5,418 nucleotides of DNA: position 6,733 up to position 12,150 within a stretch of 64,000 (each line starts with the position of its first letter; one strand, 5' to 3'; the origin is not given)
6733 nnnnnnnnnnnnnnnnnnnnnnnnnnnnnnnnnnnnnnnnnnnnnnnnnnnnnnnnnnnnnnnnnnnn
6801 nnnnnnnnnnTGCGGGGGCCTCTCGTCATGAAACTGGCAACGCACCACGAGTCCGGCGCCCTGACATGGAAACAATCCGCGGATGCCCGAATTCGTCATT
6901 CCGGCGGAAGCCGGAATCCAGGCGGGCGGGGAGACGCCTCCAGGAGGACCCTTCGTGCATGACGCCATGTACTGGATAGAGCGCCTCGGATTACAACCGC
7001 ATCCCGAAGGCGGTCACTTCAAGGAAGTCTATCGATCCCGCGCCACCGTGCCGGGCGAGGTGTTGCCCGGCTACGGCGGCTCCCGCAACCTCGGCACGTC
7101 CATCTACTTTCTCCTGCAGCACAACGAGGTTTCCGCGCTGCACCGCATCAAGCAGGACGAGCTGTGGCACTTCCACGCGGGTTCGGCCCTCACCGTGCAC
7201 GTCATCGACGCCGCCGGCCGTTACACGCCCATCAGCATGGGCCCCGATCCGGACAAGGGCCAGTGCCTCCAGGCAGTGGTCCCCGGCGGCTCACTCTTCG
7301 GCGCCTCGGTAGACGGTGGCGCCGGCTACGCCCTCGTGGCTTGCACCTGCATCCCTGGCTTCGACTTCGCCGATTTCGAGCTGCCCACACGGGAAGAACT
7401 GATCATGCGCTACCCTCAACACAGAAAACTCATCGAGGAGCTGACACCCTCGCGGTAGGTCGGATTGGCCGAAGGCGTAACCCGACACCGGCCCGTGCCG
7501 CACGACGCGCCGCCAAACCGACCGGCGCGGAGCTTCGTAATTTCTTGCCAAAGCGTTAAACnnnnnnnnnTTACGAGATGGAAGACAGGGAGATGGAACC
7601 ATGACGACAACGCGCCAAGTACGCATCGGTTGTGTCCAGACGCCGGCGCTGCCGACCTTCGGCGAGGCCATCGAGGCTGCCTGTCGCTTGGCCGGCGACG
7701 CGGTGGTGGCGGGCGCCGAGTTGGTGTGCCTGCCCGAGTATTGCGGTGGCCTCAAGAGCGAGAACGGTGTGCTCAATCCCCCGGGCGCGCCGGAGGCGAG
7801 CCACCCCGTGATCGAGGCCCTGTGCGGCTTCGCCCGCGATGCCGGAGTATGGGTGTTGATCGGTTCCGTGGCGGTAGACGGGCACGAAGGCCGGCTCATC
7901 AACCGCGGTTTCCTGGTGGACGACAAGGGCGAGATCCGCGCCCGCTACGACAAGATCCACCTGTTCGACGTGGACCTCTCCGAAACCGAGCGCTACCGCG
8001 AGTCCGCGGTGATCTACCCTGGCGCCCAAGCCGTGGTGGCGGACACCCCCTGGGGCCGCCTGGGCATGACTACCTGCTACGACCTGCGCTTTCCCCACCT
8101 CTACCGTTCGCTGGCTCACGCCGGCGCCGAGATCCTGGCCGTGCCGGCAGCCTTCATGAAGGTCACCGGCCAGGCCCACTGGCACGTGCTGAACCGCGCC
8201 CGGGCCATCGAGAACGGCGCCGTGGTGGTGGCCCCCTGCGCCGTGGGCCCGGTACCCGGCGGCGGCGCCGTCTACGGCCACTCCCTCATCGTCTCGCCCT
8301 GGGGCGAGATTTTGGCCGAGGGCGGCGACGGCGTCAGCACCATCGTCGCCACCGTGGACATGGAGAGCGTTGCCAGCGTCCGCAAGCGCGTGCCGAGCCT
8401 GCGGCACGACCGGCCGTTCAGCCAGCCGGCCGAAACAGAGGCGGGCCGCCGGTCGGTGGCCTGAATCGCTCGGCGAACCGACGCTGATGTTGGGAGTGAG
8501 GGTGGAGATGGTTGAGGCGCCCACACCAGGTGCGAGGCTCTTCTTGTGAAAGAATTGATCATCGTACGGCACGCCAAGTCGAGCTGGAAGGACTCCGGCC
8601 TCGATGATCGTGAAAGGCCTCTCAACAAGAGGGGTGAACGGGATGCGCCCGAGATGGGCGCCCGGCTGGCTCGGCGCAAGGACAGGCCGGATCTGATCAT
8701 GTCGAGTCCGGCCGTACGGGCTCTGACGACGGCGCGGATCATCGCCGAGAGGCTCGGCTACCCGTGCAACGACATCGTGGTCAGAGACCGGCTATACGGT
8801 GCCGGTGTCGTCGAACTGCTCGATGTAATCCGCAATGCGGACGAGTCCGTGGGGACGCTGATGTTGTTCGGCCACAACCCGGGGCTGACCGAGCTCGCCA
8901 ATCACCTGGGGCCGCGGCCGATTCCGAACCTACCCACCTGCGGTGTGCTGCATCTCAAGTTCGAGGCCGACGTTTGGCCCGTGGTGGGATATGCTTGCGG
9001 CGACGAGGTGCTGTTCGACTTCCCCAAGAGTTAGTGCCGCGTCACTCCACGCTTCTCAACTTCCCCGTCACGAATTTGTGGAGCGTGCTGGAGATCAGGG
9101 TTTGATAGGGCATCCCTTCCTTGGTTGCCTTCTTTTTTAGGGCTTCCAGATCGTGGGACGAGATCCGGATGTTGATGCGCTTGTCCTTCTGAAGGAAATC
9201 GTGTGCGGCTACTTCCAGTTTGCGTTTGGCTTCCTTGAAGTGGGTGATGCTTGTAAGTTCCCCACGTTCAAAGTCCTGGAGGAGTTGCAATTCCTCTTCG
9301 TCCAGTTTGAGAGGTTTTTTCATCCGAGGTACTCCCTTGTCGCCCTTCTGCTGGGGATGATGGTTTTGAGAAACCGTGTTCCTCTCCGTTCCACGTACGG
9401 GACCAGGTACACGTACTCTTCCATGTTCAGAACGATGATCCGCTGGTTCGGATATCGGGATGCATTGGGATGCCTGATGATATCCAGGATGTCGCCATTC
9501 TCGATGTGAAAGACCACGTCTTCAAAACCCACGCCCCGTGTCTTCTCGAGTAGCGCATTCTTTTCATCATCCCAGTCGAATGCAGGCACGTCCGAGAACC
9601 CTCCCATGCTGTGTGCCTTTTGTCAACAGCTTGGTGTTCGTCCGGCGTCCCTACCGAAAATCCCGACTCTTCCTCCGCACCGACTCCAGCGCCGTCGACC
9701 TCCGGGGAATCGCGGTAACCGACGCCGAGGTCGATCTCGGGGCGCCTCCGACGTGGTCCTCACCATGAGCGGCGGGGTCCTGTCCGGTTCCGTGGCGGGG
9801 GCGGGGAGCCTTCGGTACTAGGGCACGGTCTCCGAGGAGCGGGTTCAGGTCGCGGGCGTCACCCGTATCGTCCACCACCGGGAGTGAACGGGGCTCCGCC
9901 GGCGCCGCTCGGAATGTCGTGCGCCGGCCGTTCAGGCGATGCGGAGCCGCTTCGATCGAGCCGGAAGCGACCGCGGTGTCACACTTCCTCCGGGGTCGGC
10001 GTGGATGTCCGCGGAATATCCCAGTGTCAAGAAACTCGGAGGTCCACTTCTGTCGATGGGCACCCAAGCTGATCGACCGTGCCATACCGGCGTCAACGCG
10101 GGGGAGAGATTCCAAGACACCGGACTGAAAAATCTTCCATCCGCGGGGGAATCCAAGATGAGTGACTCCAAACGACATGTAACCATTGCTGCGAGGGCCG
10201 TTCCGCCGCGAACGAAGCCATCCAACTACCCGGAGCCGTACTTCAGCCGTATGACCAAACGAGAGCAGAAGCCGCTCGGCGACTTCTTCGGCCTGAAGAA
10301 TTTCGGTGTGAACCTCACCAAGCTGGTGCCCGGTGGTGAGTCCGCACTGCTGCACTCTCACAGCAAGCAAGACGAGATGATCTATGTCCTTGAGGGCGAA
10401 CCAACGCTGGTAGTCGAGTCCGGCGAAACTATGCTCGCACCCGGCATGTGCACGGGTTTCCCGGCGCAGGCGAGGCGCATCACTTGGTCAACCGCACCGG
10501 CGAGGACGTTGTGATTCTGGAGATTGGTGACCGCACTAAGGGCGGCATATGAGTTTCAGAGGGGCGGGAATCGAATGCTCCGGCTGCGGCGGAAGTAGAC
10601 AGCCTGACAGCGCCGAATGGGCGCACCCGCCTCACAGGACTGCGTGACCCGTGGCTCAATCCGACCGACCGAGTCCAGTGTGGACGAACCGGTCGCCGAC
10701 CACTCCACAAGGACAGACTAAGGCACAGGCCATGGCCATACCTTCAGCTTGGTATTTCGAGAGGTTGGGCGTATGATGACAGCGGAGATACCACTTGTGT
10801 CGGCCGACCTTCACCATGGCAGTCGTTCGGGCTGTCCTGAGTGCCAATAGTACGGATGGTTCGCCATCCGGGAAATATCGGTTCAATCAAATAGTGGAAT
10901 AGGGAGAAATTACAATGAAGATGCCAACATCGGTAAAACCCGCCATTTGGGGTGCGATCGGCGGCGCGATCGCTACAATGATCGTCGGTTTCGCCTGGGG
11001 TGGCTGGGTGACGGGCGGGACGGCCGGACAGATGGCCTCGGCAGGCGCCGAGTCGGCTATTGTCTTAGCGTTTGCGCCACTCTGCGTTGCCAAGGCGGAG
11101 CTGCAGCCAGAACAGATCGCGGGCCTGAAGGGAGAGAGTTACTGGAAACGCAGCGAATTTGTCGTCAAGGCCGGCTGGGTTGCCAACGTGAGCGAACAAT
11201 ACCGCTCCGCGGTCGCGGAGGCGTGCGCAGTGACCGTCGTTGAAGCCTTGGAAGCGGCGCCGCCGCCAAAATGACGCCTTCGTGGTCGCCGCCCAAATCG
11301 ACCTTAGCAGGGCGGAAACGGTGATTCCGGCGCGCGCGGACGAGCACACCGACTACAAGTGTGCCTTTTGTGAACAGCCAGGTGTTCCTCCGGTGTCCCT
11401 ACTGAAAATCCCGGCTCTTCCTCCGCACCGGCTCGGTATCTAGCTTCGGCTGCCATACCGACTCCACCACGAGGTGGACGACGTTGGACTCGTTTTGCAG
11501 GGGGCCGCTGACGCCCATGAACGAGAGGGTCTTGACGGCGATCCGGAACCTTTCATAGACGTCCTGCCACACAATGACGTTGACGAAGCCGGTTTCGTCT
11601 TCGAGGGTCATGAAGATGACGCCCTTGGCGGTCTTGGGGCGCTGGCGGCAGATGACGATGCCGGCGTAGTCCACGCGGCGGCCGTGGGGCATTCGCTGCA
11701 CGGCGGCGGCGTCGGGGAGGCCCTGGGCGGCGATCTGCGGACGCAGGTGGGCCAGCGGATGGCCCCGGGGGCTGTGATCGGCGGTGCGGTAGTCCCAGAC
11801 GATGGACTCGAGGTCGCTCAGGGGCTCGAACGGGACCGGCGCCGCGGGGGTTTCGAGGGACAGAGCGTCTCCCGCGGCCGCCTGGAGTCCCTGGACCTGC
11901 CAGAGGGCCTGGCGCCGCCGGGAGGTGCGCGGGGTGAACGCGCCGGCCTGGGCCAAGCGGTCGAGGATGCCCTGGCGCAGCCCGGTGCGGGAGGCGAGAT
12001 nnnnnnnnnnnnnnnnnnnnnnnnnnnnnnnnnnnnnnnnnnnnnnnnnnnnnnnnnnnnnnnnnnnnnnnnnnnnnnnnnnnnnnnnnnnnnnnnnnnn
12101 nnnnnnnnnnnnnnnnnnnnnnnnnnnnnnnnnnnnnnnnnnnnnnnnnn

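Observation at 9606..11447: The 3' end of dnaE2 is duplicated 1.75 kb downstream; the intervening segment carries a pseudogene and an orphan ORF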

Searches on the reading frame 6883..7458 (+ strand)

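Call 10: search_protein_families(library=pfam, proteins=[window:6883-7458:+], max_evalue=0.01)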
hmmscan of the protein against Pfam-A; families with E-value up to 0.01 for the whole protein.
window:6883-7458:+ (191 aa): 1 family
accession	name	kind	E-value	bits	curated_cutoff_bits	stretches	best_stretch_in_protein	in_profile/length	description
PF06172.17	Cupin_5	-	1.2e-49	168.3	25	1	30-167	2-138/139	Cupin superfamily (DUF985)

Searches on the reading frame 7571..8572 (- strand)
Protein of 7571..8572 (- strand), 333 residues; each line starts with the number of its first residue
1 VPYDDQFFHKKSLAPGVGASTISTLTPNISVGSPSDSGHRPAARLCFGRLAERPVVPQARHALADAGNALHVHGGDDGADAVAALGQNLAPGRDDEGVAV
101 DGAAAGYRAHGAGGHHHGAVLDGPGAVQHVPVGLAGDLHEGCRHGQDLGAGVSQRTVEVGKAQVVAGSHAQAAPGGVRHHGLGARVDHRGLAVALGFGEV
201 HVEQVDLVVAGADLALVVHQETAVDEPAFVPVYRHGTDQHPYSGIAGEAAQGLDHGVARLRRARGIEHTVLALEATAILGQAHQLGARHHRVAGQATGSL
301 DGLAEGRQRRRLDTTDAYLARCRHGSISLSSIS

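Call 10: search_protein_families(library=pfam, proteins=[window:7571-8572:-], max_evalue=0.01)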
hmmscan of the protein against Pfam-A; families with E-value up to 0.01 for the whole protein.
window:7571-8572:- (333 aa): 1 family
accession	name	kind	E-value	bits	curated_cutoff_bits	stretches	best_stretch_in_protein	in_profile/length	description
PF22828.1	HphA_N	-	0.005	17.7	22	0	153-207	13-68/110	HphA N-terminal heme-binding domain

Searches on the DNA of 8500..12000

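Call 54: search_rna_families(source=window, start=8500, end=12000, threshold=evalue, max_evalue=1)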
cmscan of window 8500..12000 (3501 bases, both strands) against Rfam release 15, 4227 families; matches with E-value up to 1: 1.
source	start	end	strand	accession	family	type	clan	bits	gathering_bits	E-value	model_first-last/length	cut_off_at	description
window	11933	11995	-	RF00784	mir-486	Gene; miRNA;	-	19.2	69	0.69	1-68/68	no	mir-486 microRNA precursor family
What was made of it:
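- Tried and rejected: Known RNA or structured element: no Rfam match (call 54).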

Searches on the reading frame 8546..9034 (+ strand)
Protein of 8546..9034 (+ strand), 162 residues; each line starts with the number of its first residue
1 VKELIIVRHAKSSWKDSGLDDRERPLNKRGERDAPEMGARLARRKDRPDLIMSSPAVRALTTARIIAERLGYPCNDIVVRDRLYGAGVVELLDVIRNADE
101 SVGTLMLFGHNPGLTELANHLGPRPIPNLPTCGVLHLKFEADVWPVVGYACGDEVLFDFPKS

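Call 10: search_protein_families(library=pfam, proteins=[window:8546-9034:+], max_evalue=0.01)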
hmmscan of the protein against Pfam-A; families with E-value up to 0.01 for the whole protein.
window:8546-9034:+ (162 aa): 1 family
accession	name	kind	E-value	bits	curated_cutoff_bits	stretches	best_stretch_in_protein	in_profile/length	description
PF00300.27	His_Phos_1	-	9.4e-12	45.4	21.7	1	4-81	1-75/194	Histidine phosphatase superfamily (branch 1)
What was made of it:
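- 8546..9034 (+): SixA-like histidine phosphatase, the conserved core gene that bounds the variable region on the far side. PF00300 match (call 10).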

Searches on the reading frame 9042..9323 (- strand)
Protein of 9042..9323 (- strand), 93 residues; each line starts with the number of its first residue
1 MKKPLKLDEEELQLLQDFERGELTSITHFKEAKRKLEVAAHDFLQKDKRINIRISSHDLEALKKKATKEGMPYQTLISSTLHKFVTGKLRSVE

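Call 10: search_protein_families(library=pfam, proteins=[window:9042-9323:-], max_evalue=0.01)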
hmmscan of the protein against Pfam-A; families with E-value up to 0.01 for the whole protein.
window:9042-9323:- (93 aa): 4 families
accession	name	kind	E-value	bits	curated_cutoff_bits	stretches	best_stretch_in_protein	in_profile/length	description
PF12441.14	CopG_antitoxin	-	1.5e-08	35.7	28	1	38-82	33-77/79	CopG antitoxin of type II toxin-antitoxin system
PF14384.12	BrnA_antitoxin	-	6.1e-05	23.8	26.1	1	27-85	15-68/68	BrnA antitoxin of type II toxin-antitoxin system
PF02244.21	Propep_M14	-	0.00018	22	22.1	1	8-78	7-64/73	Carboxypeptidase activation peptide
PF21983.2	NikA-like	-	0.0016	19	27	1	45-77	2-34/72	Mobilization protein NikA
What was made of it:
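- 9042..9323 (-): brnA / CopG-type antitoxin gene. PF12441 at 35.7 bits and PF14384 at 23.8 bits (call 10).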

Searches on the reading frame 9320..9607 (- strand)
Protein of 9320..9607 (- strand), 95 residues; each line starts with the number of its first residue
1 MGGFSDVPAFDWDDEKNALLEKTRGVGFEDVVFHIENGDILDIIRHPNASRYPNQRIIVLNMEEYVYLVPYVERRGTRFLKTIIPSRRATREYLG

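Call 10: search_protein_families(library=pfam, proteins=[window:9320-9607:-], max_evalue=0.01)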
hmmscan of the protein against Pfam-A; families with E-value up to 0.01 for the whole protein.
window:9320-9607:- (95 aa): 1 family
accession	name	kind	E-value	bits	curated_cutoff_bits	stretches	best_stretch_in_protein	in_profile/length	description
PF04365.19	BrnT_toxin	-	5.5e-07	30.2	34.5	1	12-91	1-75/77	Ribonuclease toxin, BrnT, of type II toxin-antitoxin system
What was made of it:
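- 9320..9607 (-): brnT toxin gene (probable GTG start at 9589). It was the original downstream neighbour of dnaE2. It matches PF04365 at 30.2 bits, below the curated cut-off of 34.5 (call 10).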

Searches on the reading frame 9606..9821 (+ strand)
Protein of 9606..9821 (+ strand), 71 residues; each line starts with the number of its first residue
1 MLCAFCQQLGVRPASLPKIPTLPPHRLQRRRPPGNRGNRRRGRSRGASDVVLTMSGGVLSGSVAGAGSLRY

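Call 49: search_protein_families(library=pfam, proteins=[window:9606-9821:+], max_evalue=1)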
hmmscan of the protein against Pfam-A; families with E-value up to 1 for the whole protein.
window:9606-9821:+ (71 aa): 0 families
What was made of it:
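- Tried and rejected: Gene remnants in 9687-10157 and 10515-10803: Pfam found nothing (call 49).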

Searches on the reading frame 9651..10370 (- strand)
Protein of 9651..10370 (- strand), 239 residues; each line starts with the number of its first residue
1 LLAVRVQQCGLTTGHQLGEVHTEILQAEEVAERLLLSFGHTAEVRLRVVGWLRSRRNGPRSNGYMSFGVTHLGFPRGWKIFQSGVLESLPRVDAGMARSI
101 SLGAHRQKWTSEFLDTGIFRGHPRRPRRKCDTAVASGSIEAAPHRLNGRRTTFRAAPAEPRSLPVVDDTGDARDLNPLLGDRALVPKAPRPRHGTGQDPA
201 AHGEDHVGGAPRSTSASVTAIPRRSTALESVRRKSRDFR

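Call 49: search_protein_families(library=pfam, proteins=[window:9651-10370:-], max_evalue=1)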
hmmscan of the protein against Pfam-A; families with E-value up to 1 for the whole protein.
window:9651-10370:- (239 aa): 0 families
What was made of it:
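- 9687..11358 (.): The inserted segment (1672 bp). It is a patchwork of decayed accessory DNA and is absent from every other species examined. No Pfam family matches any of its other ORFs (call 49).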

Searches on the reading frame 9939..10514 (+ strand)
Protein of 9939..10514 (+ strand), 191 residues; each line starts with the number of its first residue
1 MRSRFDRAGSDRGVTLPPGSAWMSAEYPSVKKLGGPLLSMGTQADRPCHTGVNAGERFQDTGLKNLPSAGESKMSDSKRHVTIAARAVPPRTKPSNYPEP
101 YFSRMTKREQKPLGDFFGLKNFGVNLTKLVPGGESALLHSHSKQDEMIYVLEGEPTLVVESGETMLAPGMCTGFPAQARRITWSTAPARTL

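Call 10: search_protein_families(library=pfam, proteins=[window:9939-10514:+], max_evalue=0.01)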
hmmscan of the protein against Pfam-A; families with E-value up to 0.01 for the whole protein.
window:9939-10514:+ (191 aa): 2 families
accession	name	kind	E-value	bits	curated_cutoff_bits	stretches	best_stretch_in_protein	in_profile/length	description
PF07883.17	Cupin_2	-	9.5e-11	41.7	27.2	1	127-180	3-54/70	Cupin domain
PF05899.18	Cupin_3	-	0.0054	16.8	23.5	0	141-165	22-46/74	EutQ-like cupin domain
